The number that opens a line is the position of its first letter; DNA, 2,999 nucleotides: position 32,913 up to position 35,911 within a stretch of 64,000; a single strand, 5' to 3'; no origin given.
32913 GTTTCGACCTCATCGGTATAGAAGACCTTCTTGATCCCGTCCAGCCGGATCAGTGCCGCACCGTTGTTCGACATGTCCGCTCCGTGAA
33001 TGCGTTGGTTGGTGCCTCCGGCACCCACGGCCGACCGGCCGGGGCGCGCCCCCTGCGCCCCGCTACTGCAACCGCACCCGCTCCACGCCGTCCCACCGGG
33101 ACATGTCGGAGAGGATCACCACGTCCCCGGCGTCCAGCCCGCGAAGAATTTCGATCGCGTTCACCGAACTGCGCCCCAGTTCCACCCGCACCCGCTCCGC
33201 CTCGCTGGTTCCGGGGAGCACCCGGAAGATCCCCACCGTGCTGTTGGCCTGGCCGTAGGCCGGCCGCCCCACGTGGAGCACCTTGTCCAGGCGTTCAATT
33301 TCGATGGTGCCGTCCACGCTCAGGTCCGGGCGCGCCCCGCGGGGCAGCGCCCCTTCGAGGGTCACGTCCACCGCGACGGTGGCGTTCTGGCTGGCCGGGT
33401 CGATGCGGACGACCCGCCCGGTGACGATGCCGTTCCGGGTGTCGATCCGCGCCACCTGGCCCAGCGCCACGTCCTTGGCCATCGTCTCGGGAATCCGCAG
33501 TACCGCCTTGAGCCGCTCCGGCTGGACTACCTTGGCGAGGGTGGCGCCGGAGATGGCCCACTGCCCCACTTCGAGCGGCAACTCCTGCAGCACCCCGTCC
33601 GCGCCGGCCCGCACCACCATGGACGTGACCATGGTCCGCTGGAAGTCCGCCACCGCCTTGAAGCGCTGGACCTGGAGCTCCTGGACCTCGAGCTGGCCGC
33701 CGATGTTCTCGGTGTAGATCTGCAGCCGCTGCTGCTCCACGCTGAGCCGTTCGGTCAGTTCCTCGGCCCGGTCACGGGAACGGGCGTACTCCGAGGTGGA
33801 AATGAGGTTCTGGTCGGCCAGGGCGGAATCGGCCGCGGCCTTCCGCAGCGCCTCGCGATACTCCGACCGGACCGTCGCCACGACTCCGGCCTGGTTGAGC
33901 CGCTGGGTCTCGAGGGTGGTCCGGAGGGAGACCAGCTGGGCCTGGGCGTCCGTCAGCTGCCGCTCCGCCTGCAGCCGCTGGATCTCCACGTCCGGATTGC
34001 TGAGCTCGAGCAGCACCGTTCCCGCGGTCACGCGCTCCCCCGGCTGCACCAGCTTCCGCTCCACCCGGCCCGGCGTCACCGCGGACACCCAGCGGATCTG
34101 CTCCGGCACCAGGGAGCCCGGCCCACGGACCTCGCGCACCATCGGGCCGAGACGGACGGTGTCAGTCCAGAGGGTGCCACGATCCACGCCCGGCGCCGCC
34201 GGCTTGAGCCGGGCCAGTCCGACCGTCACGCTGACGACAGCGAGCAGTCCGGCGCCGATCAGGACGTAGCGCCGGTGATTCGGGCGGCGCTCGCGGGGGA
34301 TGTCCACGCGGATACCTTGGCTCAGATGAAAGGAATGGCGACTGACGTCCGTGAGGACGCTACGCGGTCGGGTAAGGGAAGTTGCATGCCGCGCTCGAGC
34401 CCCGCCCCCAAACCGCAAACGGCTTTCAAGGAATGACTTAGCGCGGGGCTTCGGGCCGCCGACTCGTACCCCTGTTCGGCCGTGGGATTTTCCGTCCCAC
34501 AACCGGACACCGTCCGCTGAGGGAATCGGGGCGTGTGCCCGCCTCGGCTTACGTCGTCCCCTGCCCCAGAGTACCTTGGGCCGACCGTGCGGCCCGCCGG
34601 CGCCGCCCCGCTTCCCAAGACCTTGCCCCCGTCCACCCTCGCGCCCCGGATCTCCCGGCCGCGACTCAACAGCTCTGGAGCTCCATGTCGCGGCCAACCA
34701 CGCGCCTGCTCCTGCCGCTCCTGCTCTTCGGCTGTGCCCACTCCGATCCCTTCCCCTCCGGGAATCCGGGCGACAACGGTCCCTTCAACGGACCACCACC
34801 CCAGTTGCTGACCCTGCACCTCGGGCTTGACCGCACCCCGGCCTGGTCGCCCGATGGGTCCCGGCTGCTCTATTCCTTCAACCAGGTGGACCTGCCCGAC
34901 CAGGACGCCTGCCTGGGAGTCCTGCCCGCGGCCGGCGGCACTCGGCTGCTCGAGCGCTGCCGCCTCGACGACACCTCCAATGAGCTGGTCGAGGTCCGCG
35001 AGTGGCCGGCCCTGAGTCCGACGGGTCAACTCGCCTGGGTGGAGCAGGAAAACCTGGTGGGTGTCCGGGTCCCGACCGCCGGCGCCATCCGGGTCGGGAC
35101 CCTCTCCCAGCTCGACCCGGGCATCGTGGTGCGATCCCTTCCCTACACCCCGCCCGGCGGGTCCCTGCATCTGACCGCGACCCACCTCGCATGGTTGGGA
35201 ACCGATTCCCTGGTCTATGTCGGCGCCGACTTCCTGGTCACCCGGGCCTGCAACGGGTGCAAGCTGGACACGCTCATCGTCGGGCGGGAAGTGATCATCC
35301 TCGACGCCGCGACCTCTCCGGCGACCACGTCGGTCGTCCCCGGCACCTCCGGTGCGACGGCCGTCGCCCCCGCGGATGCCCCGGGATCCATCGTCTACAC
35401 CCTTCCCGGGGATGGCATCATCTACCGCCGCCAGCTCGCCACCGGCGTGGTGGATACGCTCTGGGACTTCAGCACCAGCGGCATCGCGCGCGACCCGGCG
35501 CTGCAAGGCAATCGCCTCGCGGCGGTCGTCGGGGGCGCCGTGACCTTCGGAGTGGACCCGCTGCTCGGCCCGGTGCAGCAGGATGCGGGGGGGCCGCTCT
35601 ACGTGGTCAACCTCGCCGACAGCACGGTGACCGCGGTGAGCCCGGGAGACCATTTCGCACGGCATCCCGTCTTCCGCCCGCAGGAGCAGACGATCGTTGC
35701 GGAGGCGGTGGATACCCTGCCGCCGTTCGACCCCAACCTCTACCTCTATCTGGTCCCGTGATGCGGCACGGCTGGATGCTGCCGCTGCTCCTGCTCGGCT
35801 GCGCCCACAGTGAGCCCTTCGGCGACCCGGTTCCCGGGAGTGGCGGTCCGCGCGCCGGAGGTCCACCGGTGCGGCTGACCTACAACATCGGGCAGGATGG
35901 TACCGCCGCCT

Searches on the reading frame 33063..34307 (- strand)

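Call 27: search_protein_families(library=ncbifam, proteins=[window:33063-34307:-], max_evalue=0.00001)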
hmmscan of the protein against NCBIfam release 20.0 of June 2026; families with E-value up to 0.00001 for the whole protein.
window:33063-34307:- (414 aa): 6 families
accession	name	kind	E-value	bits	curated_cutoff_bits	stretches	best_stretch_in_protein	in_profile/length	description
TIGR01730.1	RND_mfp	subfamily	7.1e-30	104.1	94.9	2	149-402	61-310/322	efflux RND transporter periplasmic adaptor subunit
TIGR00998.1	8a0101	subfamily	7.1e-12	44.9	390.8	1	72-309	44-288/334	EmrA/EmrK family multidrug efflux transporter periplasmic adaptor subunit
TIGR00999.1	8a0102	subfamily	1.3e-10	40.9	319.3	1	133-398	44-263/271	CzcB/NccB family metal efflux transporter periplasmic adaptor subunit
NF038010.1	ABC_adapt_DarC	equivalog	5.8e-10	38.5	450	1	67-258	68-259/417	darobactin export ABC transporter periplasmic adaptor subunit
NF007785.0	PRK10476.1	equivalog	2.8e-09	36.3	376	1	70-290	48-269/347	multidrug transporter subunit MdtN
TIGR01843.1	type_I_hlyD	subfamily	2.8e-07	29.8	208.65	1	56-204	27-182/422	HlyD family type I secretion periplasmic adaptor subunit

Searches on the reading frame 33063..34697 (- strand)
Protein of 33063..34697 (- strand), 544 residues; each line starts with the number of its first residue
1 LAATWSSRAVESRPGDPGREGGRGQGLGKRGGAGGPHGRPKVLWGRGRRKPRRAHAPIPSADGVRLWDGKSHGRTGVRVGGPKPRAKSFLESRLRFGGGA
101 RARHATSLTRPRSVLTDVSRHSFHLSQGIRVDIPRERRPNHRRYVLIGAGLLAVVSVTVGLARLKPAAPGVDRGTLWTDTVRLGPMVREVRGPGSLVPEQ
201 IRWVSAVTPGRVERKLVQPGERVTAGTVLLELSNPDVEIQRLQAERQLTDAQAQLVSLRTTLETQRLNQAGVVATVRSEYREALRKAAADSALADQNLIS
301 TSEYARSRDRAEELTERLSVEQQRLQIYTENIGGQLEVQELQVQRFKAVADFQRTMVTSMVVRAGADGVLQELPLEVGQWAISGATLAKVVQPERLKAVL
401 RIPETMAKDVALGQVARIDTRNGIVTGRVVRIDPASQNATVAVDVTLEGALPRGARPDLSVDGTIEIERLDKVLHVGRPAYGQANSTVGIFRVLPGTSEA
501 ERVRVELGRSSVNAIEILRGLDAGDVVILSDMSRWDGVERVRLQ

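Call 3: search_protein_families(library=pfam, proteins=[window:33063-34697:-], max_evalue=0.01)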
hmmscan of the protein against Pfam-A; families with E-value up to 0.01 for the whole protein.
window:33063-34697:- (544 aa): 3 families
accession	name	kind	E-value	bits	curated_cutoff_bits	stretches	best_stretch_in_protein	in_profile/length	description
PF13437.12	HlyD_3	-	9.9e-15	55.6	22.2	2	361-449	1-93/106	HlyD family secretion protein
PF16576.10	HlyD_D23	-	4.6e-08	33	30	1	200-445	18-197/214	Barrel-sandwich domain of CusB or HlyD membrane-fusion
PF00364.28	Biotin_lipoyl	-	0.0032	17.7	22.1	0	210-233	15-37/73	Biotin-requiring enzyme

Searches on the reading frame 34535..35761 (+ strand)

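Call 9: search_protein_families(library=pfam, proteins=[window:34535-35761:+], max_evalue=0.01)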
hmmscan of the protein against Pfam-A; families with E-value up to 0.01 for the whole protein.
window:34535-35761:+ (408 aa): 1 family
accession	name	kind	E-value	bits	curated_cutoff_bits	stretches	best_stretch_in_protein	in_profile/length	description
PF07676.18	PD40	-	6.1e-06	26.5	20.9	1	91-114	3-26/38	WD40-like Beta Propeller Repeat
